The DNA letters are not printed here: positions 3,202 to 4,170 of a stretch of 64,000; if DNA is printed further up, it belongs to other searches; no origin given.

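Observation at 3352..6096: MEDS-domain protein fused to a coiled-coil rod of about 700 aa: unusual architecture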

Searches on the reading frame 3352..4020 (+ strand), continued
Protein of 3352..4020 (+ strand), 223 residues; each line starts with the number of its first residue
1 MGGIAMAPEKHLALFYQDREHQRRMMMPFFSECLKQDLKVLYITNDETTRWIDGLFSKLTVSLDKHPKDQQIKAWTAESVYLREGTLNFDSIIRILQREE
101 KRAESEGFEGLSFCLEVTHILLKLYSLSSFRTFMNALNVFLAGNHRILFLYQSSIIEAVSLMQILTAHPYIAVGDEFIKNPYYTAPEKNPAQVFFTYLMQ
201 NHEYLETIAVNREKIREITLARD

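Call 59: fold_search(model_id=the predicted structure, library=pdb)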
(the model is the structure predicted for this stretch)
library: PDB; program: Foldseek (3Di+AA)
matches with E <= 10: 1604; with E <= 0.001: 20
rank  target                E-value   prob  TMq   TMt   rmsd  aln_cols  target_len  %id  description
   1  4yds                  9.6e-06  1.00  0.51  0.49   8.5       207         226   13  FlaH from Sulfolobus acidocaldarius with ATP and Mg-Ion (released 2015-11-11)
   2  4wia_C                3.5e-04  1.00  0.50  0.48   6.1       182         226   12  Crystal structure of flagellar accessory protein FlaH from Methanocaldococcus jannaschii (released 2015-10-07)
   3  4wia_A                4.8e-04  1.00  0.50  0.48   6.1       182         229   12  Crystal structure of flagellar accessory protein FlaH from Methanocaldococcus jannaschii (released 2015-10-07)
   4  4ijm_A                5.4e-04  1.00  0.46  0.23   6.3       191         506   12  Crystal structure of circadian clock protein KaiC A422V mutant (released 2013-02-13)
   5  7s67_A                5.8e-04  1.00  0.49  0.24   5.9       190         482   10  Extended conformation of daytime state KaiC (released 2021-09-22)
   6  7s66_A                5.8e-04  1.00  0.49  0.24   5.7       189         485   11  Extended conformation of nighttime state KaiC (released 2021-09-22)
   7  8qqe_B                5.8e-04  1.00  0.44  0.40   7.5       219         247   11  Crystal structure of the complex between DMC1 and the PhePP domain of BRCA2 (released 2024-06-19)
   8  8qqe_A                5.8e-04  1.00  0.44  0.34   7.5       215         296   12  Crystal structure of the complex between DMC1 and the PhePP domain of BRCA2 (released 2024-06-19)
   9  6tuu_A                6.5e-04  1.00  0.46  0.46   4.9       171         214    9  Leishmania infantum Rad51 surrogate LiRadA10 in complex with 5,6,7,8-tetrahydro-2-naphthoic acid (released 2021-01-27)
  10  3s1a_D                6.5e-04  1.00  0.46  0.23   6.3       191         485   13  Crystal structure of the phosphorylation-site double mutant S431E/T432E of the KaiC circadian clock protein (released 2011-09-21)
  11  4dug_C                7.4e-04  1.00  0.50  0.24   5.9       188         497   14  Crystal Structure of Circadian Clock Protein KaiC E318A Mutant (released 2012-03-14)
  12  1tf7_A                7.4e-04  1.00  0.46  0.23   6.2       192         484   12  Crystal Structure of Circadian Clock Protein KaiC (released 2004-08-24)
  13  7s65_C                7.9e-04  1.00  0.51  0.26   5.6       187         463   12  Compressed conformation of nighttime state KaiC (released 2021-09-22)
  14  8zn6_I                7.9e-04  1.00  0.49  0.26   5.8       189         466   10  Crystal Structure of Designed Clock Protein KaiC (released 2025-04-16)
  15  3k0f_A                7.9e-04  1.00  0.48  0.23   6.0       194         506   12  Crystal structure of the phosphorylation-site double mutant T426A/T432A of the KaiC circadian clock protein (released 2010-03-31)
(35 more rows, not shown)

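Call 68: find_related_loci(query=A2, collection=metagenome_contigs, flank=8000)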
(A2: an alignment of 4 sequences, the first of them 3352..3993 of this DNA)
Query A2 (214 aa) in metagenome_contigs; peptide patterns used: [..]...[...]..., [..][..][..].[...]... (x = any residue, [..] = any of these).
167 stretches matched a pattern; 2 encode a relative of the query (tblastn E <= 1e-3); 2 distinct loci.
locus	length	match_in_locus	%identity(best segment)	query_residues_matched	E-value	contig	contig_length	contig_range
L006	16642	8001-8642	85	1-214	5e-129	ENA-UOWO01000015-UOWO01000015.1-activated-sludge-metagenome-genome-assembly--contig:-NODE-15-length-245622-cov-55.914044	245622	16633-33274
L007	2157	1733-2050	100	1-106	5e-73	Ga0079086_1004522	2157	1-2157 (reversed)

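Call 79: find_encoding_contigs(protein=P0012, flank=8000, max_places=3)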
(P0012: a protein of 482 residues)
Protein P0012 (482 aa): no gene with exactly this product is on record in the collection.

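Call 80: find_encoding_contigs(protein=P0013, flank=8000, max_places=3)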
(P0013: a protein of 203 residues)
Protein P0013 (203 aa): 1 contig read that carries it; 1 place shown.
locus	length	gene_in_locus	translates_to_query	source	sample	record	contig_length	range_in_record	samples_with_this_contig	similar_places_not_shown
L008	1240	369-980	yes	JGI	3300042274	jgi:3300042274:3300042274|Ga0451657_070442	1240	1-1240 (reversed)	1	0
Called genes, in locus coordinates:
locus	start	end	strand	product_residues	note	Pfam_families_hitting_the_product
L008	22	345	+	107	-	PF01478:Peptidase_A24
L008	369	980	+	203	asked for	PF14417:MEDS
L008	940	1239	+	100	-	?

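Call 82: search_protein_families(library=pfam, proteins=[L005:2-343:+, L008:22-345:+, L008:940-1239:+], max_evalue=0.01)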
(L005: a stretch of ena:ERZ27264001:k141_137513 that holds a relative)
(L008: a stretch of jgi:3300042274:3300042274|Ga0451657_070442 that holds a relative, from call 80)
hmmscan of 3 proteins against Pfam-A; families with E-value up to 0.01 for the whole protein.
L005:2-343:+ (113 aa): 1 family
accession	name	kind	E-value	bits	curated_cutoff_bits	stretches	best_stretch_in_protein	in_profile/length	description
PF01478.23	Peptidase_A24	-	5.5e-07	30.4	26.5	1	13-74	45-104/104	Type IV leader peptidase family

L008:22-345:+ (107 aa): 1 family
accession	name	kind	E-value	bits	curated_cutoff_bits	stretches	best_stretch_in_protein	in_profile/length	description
PF01478.23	Peptidase_A24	-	1.7e-07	32.1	26.5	1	8-68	45-104/104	Type IV leader peptidase family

L008:940-1239:+ (100 aa): 2 families
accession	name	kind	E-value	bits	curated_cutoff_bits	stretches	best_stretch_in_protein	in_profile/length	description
PF13118.11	DUF3972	-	0.0021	18.9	26.2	1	6-44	82-121/125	Protein of unknown function (DUF3972)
PF08614.16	ATG16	-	0.0077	16.9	33.7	1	8-55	123-170/200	Autophagy protein 16 (ATG16)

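Call 90: search_protein_families(library=pfam, alignment_id=A6, max_evalue=0.00001)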
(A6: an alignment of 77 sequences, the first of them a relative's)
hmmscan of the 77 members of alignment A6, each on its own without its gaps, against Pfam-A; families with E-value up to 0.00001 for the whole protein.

A. member 1, P0014 (1225 aa): 11 families
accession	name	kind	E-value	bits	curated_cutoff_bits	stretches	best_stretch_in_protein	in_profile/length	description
PF14417.12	MEDS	-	1.9e-48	164.8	29.8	1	18-177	1-161/161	MEDS: MEthanogen/methylotroph, DcmR Sensory domain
PF13426.13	PAS_9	-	1.2e-33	115.9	27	2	487-587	3-103/103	PAS domain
PF05763.18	DUF835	-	4.1e-33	114.5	33.1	1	1082-1216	2-136/136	Protein of unknown function (DUF835)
PF08448.16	PAS_4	-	1.8e-31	109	23.1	3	357-464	1-109/110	PAS fold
PF00989.32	PAS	-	1.3e-26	93.3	22.6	2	475-582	1-110/113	PAS fold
PF13185.12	GAF_2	-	7.8e-26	91.3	28.6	2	741-874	2-135/136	GAF domain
PF08447.18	PAS_3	-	2.2e-19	69.9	25.6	1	374-455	2-87/89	PAS fold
PF01590.32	GAF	-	2.4e-17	64.1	22.4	1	742-874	1-133/133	GAF domain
PF13188.13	PAS_8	-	1.5e-15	56.9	21.8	1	476-519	2-45/65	PAS domain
PF13492.12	GAF_3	-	7e-15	56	27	1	742-876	1-129/129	GAF domain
PF24820.1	Diguanyl_cycl_sensor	-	7.1e-06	26.4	28.1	0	485-584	6-109/109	Diguanylate cyclase-like sensor domain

B. families by the number of members that match (of 77 scanned): 29 families (the first 25 are shown)
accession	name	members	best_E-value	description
PF14417.12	MEDS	77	6.6e-56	MEDS: MEthanogen/methylotroph, DcmR Sensory domain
PF13426.13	PAS_9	41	1.2e-67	PAS domain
PF00989.32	PAS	38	2.5e-52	PAS fold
PF02518.31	HATPase_c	37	5e-34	Histidine kinase-, DNA gyrase B-, and HSP90-like ATPase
PF08448.16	PAS_4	35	3.1e-62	PAS fold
PF13188.13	PAS_8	33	2e-40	PAS domain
PF08447.18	PAS_3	33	1.4e-37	PAS fold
PF00512.31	HisKA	23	2.6e-21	His Kinase A (phospho-acceptor) domain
PF13185.12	GAF_2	14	4e-39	GAF domain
PF01590.32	GAF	11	7.2e-28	GAF domain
PF00072.30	Response_reg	9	6.4e-25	Response regulator receiver domain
PF13581.12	HATPase_c_2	9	9.2e-09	Histidine kinase-like ATPase domain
PF13492.12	GAF_3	8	5.4e-21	GAF domain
PF13487.12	HD_5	6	2.9e-43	HD domain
PF07568.18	HisKA_2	6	3.7e-31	Histidine kinase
PF06745.19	ATPase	5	1.4e-07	KaiC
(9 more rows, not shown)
